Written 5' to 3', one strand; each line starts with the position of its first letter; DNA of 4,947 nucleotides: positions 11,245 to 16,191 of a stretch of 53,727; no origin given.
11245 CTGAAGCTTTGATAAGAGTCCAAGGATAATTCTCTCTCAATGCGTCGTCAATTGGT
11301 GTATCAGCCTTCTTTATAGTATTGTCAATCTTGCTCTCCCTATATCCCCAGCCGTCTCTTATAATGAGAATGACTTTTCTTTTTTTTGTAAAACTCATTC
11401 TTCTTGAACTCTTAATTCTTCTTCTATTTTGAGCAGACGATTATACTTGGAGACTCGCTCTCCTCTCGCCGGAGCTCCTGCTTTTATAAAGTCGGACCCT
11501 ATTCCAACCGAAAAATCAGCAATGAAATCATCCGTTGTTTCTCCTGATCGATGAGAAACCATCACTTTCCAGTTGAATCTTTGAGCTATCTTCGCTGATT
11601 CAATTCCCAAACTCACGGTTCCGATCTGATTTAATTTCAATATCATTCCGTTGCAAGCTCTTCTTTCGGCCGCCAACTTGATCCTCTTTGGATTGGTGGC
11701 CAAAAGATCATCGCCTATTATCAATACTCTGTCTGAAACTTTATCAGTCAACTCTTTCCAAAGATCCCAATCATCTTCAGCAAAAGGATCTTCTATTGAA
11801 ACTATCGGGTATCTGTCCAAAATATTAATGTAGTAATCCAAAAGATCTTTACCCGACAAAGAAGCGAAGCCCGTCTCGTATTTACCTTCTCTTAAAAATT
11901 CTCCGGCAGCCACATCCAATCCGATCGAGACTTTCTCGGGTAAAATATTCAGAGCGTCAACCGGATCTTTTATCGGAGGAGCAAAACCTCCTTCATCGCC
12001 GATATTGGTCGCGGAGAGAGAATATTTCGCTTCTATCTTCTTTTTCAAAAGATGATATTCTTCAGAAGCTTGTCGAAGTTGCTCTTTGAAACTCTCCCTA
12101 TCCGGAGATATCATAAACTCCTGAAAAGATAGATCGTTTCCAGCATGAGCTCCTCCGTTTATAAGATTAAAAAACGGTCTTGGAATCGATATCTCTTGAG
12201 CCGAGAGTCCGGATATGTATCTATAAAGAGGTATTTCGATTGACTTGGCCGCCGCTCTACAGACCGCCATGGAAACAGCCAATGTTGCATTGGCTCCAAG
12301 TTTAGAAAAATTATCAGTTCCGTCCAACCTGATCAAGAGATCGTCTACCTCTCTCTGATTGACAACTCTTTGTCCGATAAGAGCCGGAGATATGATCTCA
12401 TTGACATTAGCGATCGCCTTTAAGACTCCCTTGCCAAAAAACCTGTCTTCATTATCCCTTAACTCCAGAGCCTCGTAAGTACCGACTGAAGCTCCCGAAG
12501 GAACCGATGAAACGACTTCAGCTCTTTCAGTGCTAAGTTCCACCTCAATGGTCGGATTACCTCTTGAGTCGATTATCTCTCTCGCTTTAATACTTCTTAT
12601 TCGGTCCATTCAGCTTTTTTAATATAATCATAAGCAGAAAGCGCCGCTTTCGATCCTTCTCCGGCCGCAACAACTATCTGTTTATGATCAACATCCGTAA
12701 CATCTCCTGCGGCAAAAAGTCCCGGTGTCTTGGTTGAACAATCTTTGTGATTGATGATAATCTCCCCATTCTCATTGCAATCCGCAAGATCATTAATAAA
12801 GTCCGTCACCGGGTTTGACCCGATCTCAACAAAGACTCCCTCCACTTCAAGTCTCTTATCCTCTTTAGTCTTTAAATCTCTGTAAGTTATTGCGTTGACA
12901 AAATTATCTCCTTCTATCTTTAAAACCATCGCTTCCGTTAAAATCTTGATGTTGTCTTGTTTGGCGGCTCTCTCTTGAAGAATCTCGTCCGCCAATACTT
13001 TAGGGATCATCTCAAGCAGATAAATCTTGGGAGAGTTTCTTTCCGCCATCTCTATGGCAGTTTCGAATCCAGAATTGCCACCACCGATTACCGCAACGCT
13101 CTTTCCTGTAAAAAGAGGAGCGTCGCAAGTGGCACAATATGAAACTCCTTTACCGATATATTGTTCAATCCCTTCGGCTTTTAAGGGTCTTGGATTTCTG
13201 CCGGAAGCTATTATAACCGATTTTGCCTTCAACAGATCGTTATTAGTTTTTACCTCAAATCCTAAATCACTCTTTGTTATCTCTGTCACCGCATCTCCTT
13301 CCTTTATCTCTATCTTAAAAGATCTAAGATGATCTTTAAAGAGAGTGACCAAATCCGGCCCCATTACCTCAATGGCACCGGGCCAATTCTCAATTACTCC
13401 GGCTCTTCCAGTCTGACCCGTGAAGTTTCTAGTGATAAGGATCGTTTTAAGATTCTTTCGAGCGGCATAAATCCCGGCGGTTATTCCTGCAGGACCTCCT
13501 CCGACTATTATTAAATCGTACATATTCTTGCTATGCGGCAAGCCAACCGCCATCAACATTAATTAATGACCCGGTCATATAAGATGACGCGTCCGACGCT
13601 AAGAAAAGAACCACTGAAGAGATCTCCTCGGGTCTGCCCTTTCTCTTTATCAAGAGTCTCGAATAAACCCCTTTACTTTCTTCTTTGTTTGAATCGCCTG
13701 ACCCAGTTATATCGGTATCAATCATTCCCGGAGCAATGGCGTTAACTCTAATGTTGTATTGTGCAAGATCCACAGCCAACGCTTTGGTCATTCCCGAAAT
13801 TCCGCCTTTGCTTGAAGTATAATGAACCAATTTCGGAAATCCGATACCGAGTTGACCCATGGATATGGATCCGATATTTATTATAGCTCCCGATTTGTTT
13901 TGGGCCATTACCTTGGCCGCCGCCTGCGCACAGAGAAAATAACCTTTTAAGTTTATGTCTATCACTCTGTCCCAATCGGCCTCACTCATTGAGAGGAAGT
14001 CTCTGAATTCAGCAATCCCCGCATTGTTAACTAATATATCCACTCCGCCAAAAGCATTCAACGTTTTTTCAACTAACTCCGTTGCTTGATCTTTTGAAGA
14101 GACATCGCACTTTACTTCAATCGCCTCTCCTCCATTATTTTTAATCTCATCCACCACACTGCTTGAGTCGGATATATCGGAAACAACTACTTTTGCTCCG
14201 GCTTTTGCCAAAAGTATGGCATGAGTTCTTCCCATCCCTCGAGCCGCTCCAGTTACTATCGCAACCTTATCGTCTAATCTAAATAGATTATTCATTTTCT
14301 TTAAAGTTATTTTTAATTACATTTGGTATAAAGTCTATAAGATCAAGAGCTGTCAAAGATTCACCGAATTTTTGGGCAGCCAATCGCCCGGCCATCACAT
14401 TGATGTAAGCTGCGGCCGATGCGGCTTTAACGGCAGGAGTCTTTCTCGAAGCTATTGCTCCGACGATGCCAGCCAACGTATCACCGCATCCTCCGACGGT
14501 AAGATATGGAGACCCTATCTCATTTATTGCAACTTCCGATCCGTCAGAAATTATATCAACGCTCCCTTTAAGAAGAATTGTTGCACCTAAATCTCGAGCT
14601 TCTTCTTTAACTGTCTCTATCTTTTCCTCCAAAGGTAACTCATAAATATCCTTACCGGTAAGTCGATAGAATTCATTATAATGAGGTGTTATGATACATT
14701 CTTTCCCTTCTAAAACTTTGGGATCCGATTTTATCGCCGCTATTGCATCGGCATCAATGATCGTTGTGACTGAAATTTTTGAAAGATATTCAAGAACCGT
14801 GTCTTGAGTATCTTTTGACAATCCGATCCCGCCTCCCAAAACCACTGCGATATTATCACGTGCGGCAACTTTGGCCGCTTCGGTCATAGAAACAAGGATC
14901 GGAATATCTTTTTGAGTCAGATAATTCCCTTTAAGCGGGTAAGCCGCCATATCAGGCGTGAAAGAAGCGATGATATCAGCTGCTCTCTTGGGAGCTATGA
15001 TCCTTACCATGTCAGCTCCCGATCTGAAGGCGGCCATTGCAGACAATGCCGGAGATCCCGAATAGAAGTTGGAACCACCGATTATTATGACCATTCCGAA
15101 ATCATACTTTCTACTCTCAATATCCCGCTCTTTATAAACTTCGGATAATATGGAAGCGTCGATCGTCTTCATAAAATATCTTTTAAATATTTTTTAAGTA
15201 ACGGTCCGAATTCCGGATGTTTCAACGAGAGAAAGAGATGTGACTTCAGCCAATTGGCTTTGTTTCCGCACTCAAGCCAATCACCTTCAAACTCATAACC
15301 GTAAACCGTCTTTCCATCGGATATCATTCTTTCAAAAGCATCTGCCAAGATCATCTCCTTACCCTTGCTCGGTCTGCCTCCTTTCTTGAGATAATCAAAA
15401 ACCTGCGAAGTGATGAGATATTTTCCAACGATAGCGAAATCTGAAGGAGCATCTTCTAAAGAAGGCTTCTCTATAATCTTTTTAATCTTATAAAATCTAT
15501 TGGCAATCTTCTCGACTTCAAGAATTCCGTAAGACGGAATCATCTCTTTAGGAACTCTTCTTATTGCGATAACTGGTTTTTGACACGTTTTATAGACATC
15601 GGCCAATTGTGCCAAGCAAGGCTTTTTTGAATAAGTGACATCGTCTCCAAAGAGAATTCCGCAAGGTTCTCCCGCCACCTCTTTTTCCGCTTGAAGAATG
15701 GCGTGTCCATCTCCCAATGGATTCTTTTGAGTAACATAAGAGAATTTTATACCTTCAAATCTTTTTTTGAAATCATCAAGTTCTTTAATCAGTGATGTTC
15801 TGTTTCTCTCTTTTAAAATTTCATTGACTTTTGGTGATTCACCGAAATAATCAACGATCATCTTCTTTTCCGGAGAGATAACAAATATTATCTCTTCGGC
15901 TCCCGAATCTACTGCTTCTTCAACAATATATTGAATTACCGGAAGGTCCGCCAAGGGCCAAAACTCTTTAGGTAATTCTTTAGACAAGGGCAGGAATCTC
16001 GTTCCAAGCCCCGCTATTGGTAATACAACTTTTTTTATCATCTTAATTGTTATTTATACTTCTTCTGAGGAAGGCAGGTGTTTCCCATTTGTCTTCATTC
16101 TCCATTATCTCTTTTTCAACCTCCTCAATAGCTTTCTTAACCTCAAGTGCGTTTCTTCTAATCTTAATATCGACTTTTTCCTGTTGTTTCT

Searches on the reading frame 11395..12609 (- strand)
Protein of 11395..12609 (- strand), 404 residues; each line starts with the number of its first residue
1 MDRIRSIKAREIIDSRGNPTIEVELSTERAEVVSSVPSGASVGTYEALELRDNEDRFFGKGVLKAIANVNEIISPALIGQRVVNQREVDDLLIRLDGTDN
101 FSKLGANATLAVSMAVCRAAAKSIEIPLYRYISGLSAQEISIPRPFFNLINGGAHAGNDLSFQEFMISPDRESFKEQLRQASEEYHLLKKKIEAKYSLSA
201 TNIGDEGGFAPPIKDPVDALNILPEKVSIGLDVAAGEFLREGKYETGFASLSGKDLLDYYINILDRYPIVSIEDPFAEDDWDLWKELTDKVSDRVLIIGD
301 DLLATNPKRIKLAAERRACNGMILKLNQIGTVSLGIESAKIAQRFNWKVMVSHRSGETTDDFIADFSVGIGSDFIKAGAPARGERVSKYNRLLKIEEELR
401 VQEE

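Call 11: search_protein_families(library=pfam, proteins=[window:11395-12609:-], max_evalue=0.01)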
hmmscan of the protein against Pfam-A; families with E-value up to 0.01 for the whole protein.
window:11395-12609:- (404 aa): 3 families
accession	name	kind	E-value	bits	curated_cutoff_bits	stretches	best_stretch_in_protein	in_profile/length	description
PF00113.28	Enolase_C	-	2.1e-92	310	21.5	1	140-399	2-281/296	Enolase, C-terminal TIM barrel domain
PF03952.21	Enolase_N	-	4.1e-54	182.7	35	1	4-132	1-131/131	Enolase, N-terminal domain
PF13378.12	MR_MLE_C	-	0.00055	20.2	29.4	1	264-352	67-153/219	Enolase C-terminal domain-like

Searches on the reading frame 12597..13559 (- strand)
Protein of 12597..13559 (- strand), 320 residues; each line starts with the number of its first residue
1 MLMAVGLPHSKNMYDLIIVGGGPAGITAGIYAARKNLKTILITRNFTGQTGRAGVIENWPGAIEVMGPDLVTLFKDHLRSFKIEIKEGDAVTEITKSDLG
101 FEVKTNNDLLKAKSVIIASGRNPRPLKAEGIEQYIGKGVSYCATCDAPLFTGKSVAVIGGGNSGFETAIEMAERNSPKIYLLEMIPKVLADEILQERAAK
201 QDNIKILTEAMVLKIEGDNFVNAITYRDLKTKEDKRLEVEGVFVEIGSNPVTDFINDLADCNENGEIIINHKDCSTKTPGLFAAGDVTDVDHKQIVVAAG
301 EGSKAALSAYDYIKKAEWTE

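Call 11: search_protein_families(library=pfam, proteins=[window:12597-13559:-], max_evalue=0.01)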
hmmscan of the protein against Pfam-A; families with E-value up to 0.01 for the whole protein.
window:12597-13559:- (320 aa): 11 families
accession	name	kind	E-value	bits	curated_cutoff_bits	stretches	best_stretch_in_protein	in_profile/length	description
PF07992.20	Pyr_redox_2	-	1.5e-44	153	26.1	1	14-302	1-291/291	Pyridine nucleotide-disulphide oxidoreductase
PF13738.12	Pyr_redox_3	-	4.8e-32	111.9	30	2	75-285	88-305/305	Pyridine nucleotide-disulphide oxidoreductase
PF00070.33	Pyr_redox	-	2e-15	57.5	22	1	154-226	1-79/82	Pyridine nucleotide-disulphide oxidoreductase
PF03486.20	HI0933_like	-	1.3e-13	51.4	50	1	15-45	2-32/244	HI0933-like protein Rossmann domain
PF00890.30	FAD_binding_2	-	9.1e-11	42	20.4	1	15-50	1-38/414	FAD binding domain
PF01266.30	DAO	-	2.2e-09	37.8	27.9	1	15-54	1-43/353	FAD dependent oxidoreductase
PF12831.13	FAD_oxidored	-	5.4e-09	36.3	27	1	15-45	1-31/416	FAD dependent oxidoreductase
PF01134.28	GIDA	-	5.6e-09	36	22.1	1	15-46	1-32/391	Glucose inhibited division protein A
PF01946.23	Thi4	-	3.8e-08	33.3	26.2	1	14-47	18-52/235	Thi4 family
PF13434.12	Lys_Orn_oxgnase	-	1.3e-05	25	21.3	1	99-176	130-212/339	L-lysine 6-monooxygenase/L-ornithine 5-monooxygenase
PF13450.12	NAD_binding_8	-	0.00019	22.1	21.9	0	18-42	1-25/68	NAD(P)-binding Rossmann-like domain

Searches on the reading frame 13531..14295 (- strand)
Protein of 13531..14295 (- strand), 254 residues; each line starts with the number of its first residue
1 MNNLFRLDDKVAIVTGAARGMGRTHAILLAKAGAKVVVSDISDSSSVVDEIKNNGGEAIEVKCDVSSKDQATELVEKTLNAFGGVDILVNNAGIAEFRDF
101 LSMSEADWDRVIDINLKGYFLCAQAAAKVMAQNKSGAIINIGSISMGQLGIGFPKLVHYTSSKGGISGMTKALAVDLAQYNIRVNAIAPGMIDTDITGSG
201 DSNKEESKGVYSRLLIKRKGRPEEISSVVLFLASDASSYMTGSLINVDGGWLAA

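Call 12: search_protein_families(library=pfam, proteins=[window:13531-14295:-], max_evalue=0.001)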
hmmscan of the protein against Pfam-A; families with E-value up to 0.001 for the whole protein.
window:13531-14295:- (254 aa): 4 families
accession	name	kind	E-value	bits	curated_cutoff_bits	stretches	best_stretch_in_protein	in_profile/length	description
PF13561.12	adh_short_C2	-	6e-69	232.6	27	1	16-251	1-235/236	Enoyl-(Acyl carrier protein) reductase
PF00106.31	adh_short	-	1.7e-58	197.8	26.6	1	10-200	1-190/195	short chain dehydrogenase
PF08659.16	KR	-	8.6e-12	45.8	22.6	1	13-126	4-123/180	KR domain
PF23441.1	SDR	-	6.9e-07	29.4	27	1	119-250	127-254/258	SDR-like rossmann domain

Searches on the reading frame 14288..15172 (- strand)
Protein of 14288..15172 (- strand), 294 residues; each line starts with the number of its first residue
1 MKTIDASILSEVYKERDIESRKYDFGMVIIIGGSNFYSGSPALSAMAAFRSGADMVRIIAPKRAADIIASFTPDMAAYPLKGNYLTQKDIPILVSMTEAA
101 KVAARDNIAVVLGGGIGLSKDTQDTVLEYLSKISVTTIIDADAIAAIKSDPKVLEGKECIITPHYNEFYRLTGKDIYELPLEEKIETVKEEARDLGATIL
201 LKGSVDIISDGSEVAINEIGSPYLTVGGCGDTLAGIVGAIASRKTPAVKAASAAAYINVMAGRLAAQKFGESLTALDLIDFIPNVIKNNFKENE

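Call 12: search_protein_families(library=pfam, proteins=[window:14288-15172:-], max_evalue=0.001)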
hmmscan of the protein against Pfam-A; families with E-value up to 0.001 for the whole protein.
window:14288-15172:- (294 aa): 2 families
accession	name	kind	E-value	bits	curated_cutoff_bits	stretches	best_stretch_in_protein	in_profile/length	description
PF01256.23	Carb_kinase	-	6.9e-48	163.7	27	1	28-283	1-241/242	NAD(P)H-hydrate dehydratase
PF02110.20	HK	-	1.4e-08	34.9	27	1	173-280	130-239/247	Hydroxyethylthiazole kinase family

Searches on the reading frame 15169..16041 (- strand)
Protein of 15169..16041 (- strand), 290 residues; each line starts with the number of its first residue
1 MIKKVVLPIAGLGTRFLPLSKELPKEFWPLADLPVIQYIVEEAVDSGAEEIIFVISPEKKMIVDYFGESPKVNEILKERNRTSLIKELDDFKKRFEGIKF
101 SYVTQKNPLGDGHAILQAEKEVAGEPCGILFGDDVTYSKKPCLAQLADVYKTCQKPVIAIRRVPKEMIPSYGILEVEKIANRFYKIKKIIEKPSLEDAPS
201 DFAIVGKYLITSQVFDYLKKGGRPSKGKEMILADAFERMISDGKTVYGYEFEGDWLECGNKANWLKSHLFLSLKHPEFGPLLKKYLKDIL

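Call 12: search_protein_families(library=pfam, proteins=[window:15169-16041:-], max_evalue=0.001)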
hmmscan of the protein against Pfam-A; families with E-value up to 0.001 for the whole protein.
window:15169-16041:- (290 aa): 1 family
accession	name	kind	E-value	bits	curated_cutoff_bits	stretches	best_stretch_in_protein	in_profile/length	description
PF00483.29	NTP_transferase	-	2.6e-29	102.9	21.2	1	10-268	7-239/245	Nucleotidyl transferase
